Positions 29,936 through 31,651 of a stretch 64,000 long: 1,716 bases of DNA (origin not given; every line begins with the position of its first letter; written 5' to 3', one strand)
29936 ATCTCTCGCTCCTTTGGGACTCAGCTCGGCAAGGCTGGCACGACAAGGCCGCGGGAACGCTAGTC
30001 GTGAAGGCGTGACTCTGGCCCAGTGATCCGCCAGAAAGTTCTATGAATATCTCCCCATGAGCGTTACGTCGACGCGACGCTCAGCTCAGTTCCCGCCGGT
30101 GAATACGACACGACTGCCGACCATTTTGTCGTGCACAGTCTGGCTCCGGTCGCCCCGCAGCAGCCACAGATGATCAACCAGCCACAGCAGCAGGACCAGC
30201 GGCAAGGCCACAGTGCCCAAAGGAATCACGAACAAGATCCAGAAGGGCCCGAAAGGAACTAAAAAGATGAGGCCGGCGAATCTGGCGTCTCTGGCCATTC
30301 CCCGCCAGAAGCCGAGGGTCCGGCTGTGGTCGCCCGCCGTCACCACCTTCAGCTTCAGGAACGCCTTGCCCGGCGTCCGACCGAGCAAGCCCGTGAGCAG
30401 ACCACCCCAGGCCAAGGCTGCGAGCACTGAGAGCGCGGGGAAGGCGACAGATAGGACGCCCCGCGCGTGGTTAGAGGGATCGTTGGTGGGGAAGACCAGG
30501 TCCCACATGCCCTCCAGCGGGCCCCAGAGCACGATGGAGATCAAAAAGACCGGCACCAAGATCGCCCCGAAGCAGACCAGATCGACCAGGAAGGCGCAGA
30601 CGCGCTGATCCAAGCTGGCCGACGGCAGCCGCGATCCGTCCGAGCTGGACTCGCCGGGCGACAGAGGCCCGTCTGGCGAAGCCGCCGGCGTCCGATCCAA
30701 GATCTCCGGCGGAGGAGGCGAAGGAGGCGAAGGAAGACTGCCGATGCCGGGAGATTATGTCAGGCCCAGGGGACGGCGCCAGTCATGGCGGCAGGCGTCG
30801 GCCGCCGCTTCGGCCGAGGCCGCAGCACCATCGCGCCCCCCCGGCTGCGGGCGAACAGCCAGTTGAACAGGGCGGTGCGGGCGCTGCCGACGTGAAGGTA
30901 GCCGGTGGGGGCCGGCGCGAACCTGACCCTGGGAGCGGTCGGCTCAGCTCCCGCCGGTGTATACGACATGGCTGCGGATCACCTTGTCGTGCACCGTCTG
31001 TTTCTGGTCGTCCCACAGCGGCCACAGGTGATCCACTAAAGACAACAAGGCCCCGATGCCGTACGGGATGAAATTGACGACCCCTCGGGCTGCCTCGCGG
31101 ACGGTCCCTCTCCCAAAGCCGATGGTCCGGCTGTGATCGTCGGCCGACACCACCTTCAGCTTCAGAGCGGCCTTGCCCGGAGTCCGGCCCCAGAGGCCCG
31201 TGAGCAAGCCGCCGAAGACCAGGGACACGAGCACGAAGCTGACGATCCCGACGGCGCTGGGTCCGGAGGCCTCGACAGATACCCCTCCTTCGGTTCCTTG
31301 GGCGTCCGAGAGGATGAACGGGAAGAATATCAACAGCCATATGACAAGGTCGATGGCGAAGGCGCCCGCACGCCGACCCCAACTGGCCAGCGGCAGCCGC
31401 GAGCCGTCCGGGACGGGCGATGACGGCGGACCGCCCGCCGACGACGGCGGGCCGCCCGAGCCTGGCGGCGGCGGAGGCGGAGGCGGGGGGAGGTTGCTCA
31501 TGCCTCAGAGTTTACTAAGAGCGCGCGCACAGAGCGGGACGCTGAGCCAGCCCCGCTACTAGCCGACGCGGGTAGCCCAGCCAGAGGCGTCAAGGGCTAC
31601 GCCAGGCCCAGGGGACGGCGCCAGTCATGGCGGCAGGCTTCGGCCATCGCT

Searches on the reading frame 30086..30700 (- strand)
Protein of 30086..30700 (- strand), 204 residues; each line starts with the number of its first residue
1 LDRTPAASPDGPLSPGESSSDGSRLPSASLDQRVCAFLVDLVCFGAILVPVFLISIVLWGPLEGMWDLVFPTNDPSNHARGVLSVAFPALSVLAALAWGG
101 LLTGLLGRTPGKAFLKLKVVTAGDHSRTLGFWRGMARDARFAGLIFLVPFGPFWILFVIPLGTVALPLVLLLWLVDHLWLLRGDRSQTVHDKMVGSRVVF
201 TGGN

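Call 49: search_protein_families(library=pfam, proteins=[window:30086-30700:-], max_evalue=0.01)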
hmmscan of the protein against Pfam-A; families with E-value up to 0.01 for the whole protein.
window:30086-30700:- (204 aa): 1 family
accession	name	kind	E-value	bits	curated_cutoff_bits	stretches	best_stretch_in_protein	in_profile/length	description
PF06271.18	RDD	-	3.1e-14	53.9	24.1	1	28-194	2-136/137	RDD family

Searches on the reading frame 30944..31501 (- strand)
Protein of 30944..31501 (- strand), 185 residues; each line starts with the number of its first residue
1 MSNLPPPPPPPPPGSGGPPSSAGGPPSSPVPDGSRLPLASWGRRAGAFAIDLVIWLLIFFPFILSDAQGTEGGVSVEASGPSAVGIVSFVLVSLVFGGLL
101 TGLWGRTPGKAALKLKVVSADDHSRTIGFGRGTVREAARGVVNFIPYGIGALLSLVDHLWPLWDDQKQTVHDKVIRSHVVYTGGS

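Call 49: search_protein_families(library=pfam, proteins=[window:30944-31501:-], max_evalue=0.01)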
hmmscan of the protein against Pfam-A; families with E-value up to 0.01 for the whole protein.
window:30944-31501:- (185 aa): 1 family
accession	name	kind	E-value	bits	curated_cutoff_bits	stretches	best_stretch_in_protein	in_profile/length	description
PF06271.18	RDD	-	1.1e-21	77.9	24.1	1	38-174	1-135/137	RDD family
